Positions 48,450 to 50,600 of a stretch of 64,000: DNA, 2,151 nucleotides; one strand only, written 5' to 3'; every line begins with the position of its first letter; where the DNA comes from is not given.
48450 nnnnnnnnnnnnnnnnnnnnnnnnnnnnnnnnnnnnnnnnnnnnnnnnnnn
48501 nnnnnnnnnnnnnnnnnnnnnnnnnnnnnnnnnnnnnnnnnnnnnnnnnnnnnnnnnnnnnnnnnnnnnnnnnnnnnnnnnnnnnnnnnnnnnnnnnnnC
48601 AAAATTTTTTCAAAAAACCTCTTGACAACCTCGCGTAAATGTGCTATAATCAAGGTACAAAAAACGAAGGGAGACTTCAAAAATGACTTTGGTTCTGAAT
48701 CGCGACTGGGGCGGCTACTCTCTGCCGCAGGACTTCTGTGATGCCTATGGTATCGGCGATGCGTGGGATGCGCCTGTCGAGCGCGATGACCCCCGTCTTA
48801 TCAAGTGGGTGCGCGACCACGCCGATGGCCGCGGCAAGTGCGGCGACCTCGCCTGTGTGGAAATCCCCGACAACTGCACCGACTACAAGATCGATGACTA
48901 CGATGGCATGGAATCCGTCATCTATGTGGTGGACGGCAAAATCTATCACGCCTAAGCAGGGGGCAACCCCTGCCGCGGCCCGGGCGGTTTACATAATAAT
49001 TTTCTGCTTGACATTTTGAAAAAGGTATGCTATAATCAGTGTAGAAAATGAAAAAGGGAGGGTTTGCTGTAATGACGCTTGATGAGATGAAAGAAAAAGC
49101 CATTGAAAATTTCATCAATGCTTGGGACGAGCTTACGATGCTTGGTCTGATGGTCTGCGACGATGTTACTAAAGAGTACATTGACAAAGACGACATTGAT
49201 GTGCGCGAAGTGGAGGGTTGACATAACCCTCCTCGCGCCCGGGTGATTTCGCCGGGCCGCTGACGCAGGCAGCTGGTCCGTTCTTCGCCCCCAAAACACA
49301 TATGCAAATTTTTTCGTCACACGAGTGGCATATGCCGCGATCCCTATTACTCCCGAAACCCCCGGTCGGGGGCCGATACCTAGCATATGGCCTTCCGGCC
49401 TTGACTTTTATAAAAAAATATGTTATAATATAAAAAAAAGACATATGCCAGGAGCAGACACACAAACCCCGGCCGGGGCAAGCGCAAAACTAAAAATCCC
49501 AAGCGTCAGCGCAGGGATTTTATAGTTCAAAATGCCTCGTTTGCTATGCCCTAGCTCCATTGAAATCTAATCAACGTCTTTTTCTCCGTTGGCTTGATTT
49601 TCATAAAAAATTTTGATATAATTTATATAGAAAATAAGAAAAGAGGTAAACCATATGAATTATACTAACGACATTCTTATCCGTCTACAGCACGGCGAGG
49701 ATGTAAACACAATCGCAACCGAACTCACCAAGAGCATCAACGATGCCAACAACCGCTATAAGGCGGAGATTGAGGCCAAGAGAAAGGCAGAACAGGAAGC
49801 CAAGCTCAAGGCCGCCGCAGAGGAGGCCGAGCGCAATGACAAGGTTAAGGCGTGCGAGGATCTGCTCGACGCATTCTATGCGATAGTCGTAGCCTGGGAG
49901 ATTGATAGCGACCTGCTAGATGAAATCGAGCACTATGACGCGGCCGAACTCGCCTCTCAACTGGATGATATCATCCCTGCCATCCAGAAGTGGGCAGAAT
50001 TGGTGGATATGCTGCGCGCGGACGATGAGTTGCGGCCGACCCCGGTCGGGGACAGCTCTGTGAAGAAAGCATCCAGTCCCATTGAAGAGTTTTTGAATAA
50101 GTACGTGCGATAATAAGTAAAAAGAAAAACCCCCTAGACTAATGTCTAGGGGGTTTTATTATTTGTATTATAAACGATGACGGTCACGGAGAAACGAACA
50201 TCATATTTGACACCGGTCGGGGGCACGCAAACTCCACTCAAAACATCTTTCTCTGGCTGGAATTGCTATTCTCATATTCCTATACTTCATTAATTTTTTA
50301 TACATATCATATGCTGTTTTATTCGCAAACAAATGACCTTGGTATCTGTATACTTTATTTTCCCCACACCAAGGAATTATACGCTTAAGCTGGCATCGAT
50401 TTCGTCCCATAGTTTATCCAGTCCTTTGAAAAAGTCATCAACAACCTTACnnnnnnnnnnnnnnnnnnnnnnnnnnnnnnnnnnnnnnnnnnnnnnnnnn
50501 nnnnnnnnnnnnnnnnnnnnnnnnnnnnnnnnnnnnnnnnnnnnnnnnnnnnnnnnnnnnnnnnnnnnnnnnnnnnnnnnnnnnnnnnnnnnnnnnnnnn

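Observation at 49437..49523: Self-contained candidate sRNA (promoter, about 85-nt transcript, intrinsic terminator) at the module junction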

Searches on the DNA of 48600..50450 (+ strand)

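Call 6: search_dna_similar(query=window:48600-50400:+, collection=phages, mode=distant)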
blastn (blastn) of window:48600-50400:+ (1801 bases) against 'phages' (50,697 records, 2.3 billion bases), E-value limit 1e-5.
No match.

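Call 72: search_rna_families(source=window, start=48950, end=50450, threshold=evalue, max_evalue=10)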
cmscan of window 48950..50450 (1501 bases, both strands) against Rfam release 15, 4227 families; matches with E-value up to 10: 21.
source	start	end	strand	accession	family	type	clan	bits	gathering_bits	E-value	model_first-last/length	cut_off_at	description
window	50087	50165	+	RF02371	PyrG_leader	Cis-reg; leader;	-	35.9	65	0.01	1-78/78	no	PyrG leader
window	50118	50202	-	RF04312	trpB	Cis-reg;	-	34.4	59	0.013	1-107/107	no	trpB ncRNA motif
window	50114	50175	-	RF02362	Yfr10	Gene; sRNA;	-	32.7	43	0.013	1-78/78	no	Cyanobacterial functional RNA 10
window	50115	50274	-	RF00557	L10_leader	Cis-reg; leader;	-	29.1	44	0.021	1-138/138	no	Ribosomal protein L10 leader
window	50121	50183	-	RF00514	His_leader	Cis-reg; leader;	-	28.6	49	0.032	1-126/126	no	Histidine operon leader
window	50122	50311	-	RF01470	rli38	Gene; sRNA;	-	26.6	49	0.42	1-150/150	no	Listeria sRNA rli38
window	50100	50165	+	RF04312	trpB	Cis-reg;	-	26.5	59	0.44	1-107/107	no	trpB ncRNA motif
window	49971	50162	+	RF00514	His_leader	Cis-reg; leader;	-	25.9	49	0.11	1-126/126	no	Histidine operon leader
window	50097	50174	+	RF02621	BSnc120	Gene; sRNA;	-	25.5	114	0.0038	1-88/88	no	Brucella sRNA 120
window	50120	50214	-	RF01859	Phe_leader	Cis-reg; leader;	-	23.3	55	0.42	1-125/125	no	Phenylalanine leader peptide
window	50118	50203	-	RF01772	rnk_pseudo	Cis-reg; leader;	-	22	55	0.6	1-108/108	no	Pseudomonas rnk leader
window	50092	50170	+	RF02362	Yfr10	Gene; sRNA;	-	21.9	43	2.3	1-78/78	no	Cyanobacterial functional RNA 10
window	50121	50264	-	RF00515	PyrR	Cis-reg;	-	21.7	54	3.3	1-115/115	no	PyrR binding site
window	49374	49436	-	RF02059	STnc50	Gene; sRNA;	-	18.6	55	5.3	1-84/84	no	Salmonella enterica sRNA STnc40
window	50097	50158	+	RF04178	BTnc005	Gene; sRNA;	-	18.4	174.8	0.2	1-205/205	no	Bacteroides sRNA BTnc005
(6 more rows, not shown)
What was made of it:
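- On Conserved structured sRNA gene: The permissive E-value scan (call 72) gives nothing overlapping 49437-49523.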

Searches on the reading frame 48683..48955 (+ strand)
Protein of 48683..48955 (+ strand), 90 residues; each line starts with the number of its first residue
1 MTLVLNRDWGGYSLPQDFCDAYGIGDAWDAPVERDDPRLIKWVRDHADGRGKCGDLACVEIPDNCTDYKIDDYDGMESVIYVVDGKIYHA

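Call 13: find_encoding_contigs(protein=window:48683-48955:+, flank=3000, max_places=10)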
Protein window:48683-48955:+ (90 aa): 4 contigs read that carry it; 3 places shown.
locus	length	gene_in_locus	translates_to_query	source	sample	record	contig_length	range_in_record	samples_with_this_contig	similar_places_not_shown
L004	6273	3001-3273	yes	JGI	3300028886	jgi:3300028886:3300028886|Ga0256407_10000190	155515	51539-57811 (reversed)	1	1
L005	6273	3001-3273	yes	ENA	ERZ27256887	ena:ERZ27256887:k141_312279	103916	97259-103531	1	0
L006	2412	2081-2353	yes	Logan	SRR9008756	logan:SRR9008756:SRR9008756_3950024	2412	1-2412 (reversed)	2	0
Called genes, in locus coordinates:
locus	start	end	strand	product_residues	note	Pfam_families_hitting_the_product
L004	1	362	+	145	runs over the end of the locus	-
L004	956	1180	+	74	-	-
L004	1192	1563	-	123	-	-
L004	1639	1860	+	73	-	-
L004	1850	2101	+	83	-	-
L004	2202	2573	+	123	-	-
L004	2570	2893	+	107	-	-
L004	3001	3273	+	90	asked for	-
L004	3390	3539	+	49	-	-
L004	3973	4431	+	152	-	-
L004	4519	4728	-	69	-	-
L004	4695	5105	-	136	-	-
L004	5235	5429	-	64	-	-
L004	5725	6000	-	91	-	-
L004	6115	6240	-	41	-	-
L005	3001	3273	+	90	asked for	-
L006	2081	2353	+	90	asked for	-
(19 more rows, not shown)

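Call 65: search_protein_families(library=pfam, proteins=[window:48683-48952:+], max_evalue=0.01)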
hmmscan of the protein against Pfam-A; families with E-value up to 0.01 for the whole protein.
window:48683-48952:+ (90 aa): 0 families

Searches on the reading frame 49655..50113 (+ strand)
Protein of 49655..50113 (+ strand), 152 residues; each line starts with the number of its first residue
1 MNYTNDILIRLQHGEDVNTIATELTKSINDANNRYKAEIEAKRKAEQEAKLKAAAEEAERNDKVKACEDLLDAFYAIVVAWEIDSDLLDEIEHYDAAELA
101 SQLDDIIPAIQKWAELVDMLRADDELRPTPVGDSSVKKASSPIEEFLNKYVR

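Call 10: find_related_loci(query=window:49655-50110:+, collection=viral_contigs, flank=3000)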
Query window:49655-50110:+ (152 aa) in viral_contigs; peptide patterns used: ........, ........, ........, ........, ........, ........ (x = any residue, [..] = any of these).
20 stretches matched a pattern, but none encodes a relative of the query by tblastn (E <= 1e-3).

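Call 12: find_encoding_contigs(protein=window:49655-50113:+, flank=3000, max_places=10)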
Protein window:49655-50113:+ (152 aa): 4 contigs read that carry it; 3 places shown.
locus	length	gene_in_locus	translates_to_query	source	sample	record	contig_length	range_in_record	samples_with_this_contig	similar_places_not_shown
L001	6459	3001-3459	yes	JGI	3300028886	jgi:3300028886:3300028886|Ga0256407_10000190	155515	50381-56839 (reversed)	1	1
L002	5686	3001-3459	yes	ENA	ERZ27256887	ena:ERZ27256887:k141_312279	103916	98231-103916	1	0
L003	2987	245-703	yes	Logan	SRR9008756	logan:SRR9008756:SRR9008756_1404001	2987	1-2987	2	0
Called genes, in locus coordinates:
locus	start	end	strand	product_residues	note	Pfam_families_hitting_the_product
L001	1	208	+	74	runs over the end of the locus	-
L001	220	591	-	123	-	-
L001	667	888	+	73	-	-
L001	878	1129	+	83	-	-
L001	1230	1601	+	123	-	-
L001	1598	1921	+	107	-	-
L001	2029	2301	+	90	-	-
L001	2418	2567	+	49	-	-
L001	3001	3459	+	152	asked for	-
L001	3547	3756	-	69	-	-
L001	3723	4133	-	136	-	-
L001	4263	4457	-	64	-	-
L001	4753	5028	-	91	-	-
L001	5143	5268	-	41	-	-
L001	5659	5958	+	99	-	-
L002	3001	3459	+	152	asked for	-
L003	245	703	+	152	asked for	-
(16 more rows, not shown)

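Call 19: find_homologous_proteins(query=window:49655-50110:+)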
Query window:49655-50110:+ (152 aa): 24 proteins with E <= 0.001 among 272 candidates.
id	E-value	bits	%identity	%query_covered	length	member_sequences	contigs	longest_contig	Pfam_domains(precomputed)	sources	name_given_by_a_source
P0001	3.8e-90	317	100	100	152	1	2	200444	-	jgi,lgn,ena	-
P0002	2.4e-70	253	79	100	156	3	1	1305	-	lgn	-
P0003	3.9e-67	243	77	100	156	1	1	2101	-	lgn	-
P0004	4.1e-66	240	76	100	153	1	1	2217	-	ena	-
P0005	1.1e-64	235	76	100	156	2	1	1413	-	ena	-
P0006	3.1e-62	227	72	100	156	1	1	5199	-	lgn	-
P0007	5.5e-61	223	71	100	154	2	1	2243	-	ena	-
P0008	3.6e-60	220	70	100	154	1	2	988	-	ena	-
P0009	1.9e-58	215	71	100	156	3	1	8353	-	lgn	-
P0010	3.5e-57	211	69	100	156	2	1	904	-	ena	-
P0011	9.9e-55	203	66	100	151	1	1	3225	-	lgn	-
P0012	1.3e-54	202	66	100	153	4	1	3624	-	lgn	-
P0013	5.8e-54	200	65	100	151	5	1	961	-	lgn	-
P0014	1.2e-53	199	63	100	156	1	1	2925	-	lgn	-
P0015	9.5e-53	196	63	100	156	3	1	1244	-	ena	-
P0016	1.1e-52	196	67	100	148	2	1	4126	-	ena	-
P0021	3.0e-39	152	56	100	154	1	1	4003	-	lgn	-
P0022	5.2e-38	149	53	100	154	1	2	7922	-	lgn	-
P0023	1.1e-37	147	52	100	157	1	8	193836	-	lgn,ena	-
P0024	6.0e-29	119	47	100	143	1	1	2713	-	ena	-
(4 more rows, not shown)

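Call 22: find_related_loci(query=A2, collection=viral_contigs, flank=4000)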
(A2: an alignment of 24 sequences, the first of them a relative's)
Query A2 (152 aa) in viral_contigs; peptide patterns used: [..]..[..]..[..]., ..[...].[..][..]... (x = any residue, [..] = any of these).
47 stretches matched a pattern, but none encodes a relative of the query by tblastn (E <= 1e-3).

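Call 23: find_related_loci(query=A2, collection=metagenome_contigs, flank=4000)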
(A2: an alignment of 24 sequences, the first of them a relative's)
Query A2 (152 aa) in metagenome_contigs; peptide patterns used: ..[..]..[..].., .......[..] (x = any residue, [..] = any of these).
600 stretches matched a pattern, but none encodes a relative of the query by tblastn (E <= 1e-3).

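Call 24: find_encoding_contigs(protein=P0023, flank=4000, max_places=6)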
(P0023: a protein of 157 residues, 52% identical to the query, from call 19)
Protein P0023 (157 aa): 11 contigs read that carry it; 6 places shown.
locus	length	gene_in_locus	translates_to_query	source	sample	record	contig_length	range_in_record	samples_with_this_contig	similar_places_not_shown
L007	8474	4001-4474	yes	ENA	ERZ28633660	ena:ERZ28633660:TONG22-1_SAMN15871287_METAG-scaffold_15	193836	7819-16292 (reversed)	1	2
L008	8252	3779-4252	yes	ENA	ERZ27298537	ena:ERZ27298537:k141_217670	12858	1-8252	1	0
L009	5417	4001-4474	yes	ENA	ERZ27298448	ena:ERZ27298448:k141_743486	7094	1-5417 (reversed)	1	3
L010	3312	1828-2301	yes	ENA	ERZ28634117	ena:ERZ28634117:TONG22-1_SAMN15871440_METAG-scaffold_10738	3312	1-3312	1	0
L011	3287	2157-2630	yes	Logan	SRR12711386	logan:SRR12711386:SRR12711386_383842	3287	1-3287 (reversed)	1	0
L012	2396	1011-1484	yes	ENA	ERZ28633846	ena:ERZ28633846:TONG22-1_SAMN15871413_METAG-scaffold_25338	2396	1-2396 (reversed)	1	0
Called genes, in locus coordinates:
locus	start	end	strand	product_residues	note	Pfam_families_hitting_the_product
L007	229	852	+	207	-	PF01966:HD (weak)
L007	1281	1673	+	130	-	-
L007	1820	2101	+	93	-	PF04014:MazE_antitoxin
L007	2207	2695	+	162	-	PF07155:ECF-ribofla_trS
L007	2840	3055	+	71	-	-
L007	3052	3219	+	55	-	-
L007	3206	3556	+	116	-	-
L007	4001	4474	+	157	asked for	-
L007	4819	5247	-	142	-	-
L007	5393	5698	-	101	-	-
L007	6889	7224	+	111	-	-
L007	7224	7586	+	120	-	-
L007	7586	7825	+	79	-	-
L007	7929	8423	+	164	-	-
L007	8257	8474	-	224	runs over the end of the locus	PF01226:Form_Nir_trans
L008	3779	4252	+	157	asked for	-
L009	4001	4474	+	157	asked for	-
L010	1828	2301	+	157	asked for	-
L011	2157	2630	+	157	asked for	-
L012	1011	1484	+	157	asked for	-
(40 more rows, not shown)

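Call 25: find_encoding_contigs(protein=P0009, flank=4000, max_places=4)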
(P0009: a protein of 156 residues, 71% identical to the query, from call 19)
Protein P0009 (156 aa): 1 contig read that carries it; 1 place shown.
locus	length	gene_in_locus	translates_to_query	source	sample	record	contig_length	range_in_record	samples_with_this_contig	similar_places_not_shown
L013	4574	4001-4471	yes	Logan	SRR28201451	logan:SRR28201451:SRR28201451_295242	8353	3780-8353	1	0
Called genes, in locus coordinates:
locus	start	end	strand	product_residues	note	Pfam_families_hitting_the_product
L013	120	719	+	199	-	PF01966:HD (weak)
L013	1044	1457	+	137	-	-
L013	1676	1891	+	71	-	-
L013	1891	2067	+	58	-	-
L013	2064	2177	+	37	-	-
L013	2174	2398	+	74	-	-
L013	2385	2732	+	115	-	-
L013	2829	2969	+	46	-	-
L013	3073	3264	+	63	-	-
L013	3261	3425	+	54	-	-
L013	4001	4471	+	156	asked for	-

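Call 26: find_encoding_contigs(protein=P0022, flank=4000, max_places=4)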
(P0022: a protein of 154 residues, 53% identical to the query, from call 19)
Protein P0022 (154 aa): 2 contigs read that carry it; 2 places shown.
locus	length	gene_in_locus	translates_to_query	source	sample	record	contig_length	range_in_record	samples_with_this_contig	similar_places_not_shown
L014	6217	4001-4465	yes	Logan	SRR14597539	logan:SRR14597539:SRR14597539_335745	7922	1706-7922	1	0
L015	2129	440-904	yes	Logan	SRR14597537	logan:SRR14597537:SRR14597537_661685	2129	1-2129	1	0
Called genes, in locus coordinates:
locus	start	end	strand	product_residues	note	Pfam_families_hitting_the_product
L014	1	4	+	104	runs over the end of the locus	-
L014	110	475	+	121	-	PF24240:DUF7448 (weak)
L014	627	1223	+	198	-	PF01966:HD (weak)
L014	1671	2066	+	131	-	-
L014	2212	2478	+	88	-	PF04014:MazE_antitoxin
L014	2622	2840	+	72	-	-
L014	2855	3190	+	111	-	-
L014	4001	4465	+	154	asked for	-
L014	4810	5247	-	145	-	-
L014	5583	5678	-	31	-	-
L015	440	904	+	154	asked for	-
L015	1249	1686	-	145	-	-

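Call 27: find_encoding_contigs(protein=P0006, flank=4000, max_places=4)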
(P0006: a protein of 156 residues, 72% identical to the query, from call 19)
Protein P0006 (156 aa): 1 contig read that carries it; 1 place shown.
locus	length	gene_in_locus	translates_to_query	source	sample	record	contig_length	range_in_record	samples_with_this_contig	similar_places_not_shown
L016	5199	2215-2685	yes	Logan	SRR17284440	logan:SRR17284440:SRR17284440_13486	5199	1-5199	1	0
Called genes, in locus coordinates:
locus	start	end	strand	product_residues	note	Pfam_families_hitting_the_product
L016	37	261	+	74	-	-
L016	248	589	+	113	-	-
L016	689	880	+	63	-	-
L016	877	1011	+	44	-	-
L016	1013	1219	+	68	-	-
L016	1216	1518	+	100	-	-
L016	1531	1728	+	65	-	-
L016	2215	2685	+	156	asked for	-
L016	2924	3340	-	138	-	-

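Call 40: search_protein_families(library=pfam, proteins=[window:49655-50110:+], max_evalue=0.01)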
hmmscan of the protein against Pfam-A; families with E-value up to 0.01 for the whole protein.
window:49655-50110:+ (152 aa): 0 families

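Call 41: search_protein_families(library=phrogs, proteins=[window:49655-50110:+], max_evalue=0.001)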
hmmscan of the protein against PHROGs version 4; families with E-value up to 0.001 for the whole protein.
window:49655-50110:+ (152 aa): 1 family
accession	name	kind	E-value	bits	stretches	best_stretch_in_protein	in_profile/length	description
phrog_14142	-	unknown function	0.00082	20.3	0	13-82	56-124/128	-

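Call 45: find_encoding_contigs(protein=P0016, flank=3000, max_places=3)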
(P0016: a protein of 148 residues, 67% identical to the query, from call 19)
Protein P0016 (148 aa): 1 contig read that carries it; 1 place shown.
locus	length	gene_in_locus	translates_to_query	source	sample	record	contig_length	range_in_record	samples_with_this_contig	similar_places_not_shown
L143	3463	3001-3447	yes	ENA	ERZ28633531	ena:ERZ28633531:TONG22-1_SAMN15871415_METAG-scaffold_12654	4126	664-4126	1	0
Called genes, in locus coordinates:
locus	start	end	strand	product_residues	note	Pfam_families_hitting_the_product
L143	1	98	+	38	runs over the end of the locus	-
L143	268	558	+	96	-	-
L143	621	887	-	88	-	-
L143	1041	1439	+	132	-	-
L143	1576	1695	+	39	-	-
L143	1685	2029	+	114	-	-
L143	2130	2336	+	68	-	-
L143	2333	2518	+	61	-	-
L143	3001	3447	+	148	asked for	-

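Call 46: find_encoding_contigs(protein=P0024, flank=3000, max_places=3)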
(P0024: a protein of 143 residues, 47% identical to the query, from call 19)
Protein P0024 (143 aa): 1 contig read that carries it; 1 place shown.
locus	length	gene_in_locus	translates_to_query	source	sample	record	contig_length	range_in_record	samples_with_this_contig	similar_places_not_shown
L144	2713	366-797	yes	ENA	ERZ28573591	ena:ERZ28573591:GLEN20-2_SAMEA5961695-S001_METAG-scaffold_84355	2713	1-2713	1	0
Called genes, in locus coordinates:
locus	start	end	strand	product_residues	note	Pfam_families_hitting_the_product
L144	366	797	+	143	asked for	-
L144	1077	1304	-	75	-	-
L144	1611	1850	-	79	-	-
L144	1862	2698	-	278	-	-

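Call 47: find_encoding_contigs(protein=P0021, flank=3000, max_places=3)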
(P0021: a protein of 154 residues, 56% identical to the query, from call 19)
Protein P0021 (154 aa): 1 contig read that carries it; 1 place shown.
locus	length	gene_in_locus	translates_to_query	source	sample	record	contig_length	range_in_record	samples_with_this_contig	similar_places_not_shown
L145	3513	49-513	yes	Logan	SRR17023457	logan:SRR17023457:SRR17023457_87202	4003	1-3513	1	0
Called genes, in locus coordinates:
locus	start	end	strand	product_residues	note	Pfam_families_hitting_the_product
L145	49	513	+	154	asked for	-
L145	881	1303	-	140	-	-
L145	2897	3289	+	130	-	-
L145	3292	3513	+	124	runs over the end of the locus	-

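Call 48: find_encoding_contigs(protein=P0012, flank=3000, max_places=3)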
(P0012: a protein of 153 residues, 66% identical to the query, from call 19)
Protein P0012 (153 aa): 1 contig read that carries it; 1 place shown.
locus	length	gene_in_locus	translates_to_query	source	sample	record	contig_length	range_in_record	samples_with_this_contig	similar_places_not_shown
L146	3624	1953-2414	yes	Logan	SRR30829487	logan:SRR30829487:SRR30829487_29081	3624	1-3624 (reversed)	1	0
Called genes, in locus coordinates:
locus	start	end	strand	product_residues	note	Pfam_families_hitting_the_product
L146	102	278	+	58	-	-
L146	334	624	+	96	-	-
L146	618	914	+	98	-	-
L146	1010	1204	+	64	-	-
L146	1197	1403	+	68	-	-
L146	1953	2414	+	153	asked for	-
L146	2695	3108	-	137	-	-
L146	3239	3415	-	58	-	-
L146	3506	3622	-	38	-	?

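Call 57: search_dna_similar(query=window:49655-50110:+, collection=phages, mode=protein, max_rows=10, max_evalue=0.01)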
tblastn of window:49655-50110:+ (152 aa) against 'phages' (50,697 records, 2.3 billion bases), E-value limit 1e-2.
No match.

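Call 74: predict_structure(alignment_id=A2)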
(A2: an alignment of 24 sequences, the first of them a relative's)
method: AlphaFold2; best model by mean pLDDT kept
length: 152 residues; sequences in the alignment: 24
mean_pLDDT: 78.8   pTM: 0.43
mean pLDDT of the five models: 78.8, 77.0, 76.1, 73.4, 73.3
residues with pLDDT >= 90: 14; 70-90: 112; 50-70: 11; < 50: 15
segments of 3 or more residues with pLDDT < 50: 126-139
pLDDT, mean of each block of 10 residues (from residue 1): 79 86 86 89 87 83 90 89 84 86 87 80 51 41 70 53
secondary structure, 60 per line:
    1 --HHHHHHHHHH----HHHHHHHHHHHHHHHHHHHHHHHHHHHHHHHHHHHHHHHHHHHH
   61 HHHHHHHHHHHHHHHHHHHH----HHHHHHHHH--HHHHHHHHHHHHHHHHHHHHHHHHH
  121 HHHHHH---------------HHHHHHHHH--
elements in order: H3-12 H17-80 H85-93 H96-126 H142-150
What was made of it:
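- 49655..50113 (+): Conserved 152-aa early gene of unknown function, an all-helical coiled coil, with in-CDS box 3 (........) at 50042-50049. The predicted structure is helical, pLDDT 79 (call 74).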

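Call 77: fold_search(model_id=the predicted structure, library=pdb)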
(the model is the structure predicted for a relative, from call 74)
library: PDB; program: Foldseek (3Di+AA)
matches with E <= 10: 31; with E <= 0.001: 0
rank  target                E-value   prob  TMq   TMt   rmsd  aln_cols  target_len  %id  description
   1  7zf2_D                1.9e+00  0.35  0.32  0.04  14.3       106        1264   17  Protomeric substructure from an octameric assembly of M. tuberculosis RNA polymerase in complex with sigma-b initiatio (released 2023-02-08)
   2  5zx2_D                2.2e+00  0.30  0.32  0.04  14.2       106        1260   17  Mycobacterium tuberculosis RNA polymerase transcription initiation complex with ECF sigma factor sigma H and 7nt RNA (released 2019-03-20)
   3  5uh7_A                2.5e+00  0.35  0.33  0.39  14.3       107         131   20  Crystal structure of beta'MtbSI of Mycobacterium tuberculosis RNA polymerase (released 2017-04-12)
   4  6koo_D                2.5e+00  0.30  0.32  0.04  14.2       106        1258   17  Mycobacterium tuberculosis initial transcription complex comprising sigma H and 5'-OH RNA of 7 nt (released 2020-03-11)
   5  6jcx_D                3.1e+00  0.25  0.32  0.04  14.2       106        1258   17  Mycobacterium tuberculosis transcription initiation complex with ECF sigma factor sigma H and 6nt RNA (released 2019-05-29)
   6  6cce_D                3.1e+00  0.23  0.31  0.05  14.3       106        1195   18  Crystal structure of a Mycobacterium smegmatis RNA polymerase transcription initiation complex with inhibitor Kanglemy (released 2018-08-15)
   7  6tye_D                3.5e+00  0.23  0.32  0.04  14.2       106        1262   17  Crystal structure of MTB sigma L transcription initiation complex with 5 nt long RNA primer (released 2020-03-11)
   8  6dvc_D                3.5e+00  0.23  0.32  0.04  14.2       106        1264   17  Crystal structure of Mycobacterium tuberculosis transcription initiation complex(ECF sigma factor L) containing 5nt RN (released 2019-02-20)
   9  7pp4_d                3.5e+00  0.21  0.32  0.04  14.2       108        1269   18  Cryo-EM structure of Mycobacterium tuberculosis RNA polymerase holoenzyme comprising sigma factor SigB (released 2022-09-21)
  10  5zx3_D                3.7e+00  0.21  0.32  0.04  14.2       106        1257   17  Mycobacterium tuberculosis RNA polymerase holoenzyme with ECF sigma factor sigma H (released 2019-03-20)
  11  6vvt_D                3.7e+00  0.20  0.31  0.05  14.1       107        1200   19  Crystal structure of a Mycobacterium smegmatis transcription initiation complex with Rifampicin-resistant RNA polymera (released 2020-10-21)
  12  5tw1_D                3.9e+00  0.23  0.33  0.05  14.2       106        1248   19  Crystal structure of a Mycobacterium smegmatis transcription initiation complex with RbpA (released 2017-01-18)
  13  8r6r_D                3.9e+00  0.13  0.24  0.04  12.1        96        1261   17  Mycobacterium smegnatis RNA polymerase RP2-like transcription initiation complex with SigmaA, RbpA and open promoter D (released 2024-10-02)
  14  5uh7_B                4.2e+00  0.18  0.32  0.36  14.3       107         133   20  Crystal structure of beta'MtbSI of Mycobacterium tuberculosis RNA polymerase (released 2017-04-12)
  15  5t16_K                4.4e+00  0.04  0.16  0.19  18.2       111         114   17  Crystal structure of yeast RNase III (Rnt1p) complexed with a non-hydrolyzable RNA substrate analog (released 2017-02-08)
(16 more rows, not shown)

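Call 85: find_encoding_contigs(protein=P0004, flank=2000, max_places=3)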
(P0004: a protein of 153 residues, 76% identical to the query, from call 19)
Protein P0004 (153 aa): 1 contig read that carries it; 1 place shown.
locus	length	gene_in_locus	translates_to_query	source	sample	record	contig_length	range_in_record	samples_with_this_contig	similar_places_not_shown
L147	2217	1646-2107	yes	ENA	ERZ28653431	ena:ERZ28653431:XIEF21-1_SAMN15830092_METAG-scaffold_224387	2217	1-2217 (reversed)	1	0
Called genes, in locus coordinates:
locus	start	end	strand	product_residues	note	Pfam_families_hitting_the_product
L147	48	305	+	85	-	-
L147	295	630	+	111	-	-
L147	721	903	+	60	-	-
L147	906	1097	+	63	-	-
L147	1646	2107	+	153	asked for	-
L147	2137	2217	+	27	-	?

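Call 86: find_encoding_contigs(protein=P0003, flank=2000, max_places=3)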
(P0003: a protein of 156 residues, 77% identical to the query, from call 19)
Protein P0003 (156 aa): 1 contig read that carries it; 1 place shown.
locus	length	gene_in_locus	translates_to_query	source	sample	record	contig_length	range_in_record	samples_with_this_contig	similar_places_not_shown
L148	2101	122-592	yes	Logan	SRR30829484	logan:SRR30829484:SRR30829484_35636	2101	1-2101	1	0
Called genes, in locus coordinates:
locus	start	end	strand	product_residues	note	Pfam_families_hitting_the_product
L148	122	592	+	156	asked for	-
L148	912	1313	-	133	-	-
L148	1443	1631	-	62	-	-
